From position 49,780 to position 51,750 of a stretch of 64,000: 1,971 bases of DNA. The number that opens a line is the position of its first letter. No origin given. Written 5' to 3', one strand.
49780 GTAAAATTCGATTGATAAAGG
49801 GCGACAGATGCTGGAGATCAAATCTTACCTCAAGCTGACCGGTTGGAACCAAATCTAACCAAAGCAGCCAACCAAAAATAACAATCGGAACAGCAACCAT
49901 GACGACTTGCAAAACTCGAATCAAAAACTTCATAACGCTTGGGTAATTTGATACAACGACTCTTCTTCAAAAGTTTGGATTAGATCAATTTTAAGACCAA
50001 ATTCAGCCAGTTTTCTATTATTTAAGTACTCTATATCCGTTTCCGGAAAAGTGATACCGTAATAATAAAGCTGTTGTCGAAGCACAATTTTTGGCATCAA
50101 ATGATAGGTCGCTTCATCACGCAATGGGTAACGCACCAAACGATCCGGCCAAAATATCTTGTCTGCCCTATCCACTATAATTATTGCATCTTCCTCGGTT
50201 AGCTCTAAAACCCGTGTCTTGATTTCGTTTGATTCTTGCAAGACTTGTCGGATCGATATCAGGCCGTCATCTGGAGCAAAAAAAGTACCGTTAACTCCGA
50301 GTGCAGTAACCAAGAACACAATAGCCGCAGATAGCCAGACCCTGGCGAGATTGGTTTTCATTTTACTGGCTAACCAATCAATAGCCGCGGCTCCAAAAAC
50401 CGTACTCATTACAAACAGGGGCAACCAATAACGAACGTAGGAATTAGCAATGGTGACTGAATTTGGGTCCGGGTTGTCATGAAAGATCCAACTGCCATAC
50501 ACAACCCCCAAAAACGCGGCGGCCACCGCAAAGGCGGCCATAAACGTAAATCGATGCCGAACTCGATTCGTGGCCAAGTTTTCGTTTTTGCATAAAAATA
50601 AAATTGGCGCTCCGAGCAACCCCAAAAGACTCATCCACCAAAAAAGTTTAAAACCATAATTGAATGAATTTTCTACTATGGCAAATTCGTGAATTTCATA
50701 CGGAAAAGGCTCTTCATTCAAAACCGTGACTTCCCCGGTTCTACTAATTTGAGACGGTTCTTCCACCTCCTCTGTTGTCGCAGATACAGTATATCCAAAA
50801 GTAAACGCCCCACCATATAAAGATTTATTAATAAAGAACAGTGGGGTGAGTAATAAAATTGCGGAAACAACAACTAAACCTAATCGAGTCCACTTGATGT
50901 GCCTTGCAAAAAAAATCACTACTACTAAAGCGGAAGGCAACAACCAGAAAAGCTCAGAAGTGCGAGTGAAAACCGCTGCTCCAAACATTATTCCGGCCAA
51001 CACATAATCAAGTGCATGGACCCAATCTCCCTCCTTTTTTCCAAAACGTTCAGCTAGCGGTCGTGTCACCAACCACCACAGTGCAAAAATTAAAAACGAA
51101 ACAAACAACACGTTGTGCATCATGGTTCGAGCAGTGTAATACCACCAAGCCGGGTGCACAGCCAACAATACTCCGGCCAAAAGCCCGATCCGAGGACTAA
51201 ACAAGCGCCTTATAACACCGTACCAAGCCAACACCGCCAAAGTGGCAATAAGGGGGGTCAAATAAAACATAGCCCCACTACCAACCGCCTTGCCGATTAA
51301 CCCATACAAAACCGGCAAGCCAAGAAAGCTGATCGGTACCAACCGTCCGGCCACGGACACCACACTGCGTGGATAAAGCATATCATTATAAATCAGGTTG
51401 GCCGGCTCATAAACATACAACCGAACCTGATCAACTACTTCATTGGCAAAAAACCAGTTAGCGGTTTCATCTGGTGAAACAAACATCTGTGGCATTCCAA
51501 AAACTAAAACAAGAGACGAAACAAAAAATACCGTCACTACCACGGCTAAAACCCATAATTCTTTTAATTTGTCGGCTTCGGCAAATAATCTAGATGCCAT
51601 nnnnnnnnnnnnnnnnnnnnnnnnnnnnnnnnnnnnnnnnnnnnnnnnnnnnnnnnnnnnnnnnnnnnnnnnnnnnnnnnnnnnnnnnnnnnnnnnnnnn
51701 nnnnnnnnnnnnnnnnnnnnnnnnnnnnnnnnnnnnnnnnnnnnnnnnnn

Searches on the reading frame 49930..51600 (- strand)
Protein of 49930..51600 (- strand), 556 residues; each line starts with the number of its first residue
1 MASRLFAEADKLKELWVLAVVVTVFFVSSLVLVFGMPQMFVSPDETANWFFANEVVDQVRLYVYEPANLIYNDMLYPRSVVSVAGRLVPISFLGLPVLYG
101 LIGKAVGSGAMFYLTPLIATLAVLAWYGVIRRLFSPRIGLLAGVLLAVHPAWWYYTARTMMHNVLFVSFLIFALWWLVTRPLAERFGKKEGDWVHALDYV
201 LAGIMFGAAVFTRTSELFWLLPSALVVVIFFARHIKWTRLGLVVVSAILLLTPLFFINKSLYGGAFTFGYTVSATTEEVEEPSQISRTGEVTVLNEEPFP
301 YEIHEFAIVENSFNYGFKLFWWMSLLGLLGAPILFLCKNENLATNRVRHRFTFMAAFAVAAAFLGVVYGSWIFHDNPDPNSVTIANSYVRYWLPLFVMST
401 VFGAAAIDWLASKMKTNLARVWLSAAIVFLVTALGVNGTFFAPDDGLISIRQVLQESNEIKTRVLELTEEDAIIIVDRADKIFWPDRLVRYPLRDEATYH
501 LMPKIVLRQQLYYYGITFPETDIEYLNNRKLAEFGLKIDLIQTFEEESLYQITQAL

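Call 94: search_protein_families(library=pfam, proteins=[window:49930-51600:-], max_evalue=0.00001)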
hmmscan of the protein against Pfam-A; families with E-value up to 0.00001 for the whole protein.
window:49930-51600:- (556 aa): 1 family
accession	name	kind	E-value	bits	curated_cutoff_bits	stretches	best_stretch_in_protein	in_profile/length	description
PF13231.12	PMT_2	-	1.7e-07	32.1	26.1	1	110-252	23-155/160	Dolichyl-phosphate-mannose-protein mannosyltransferase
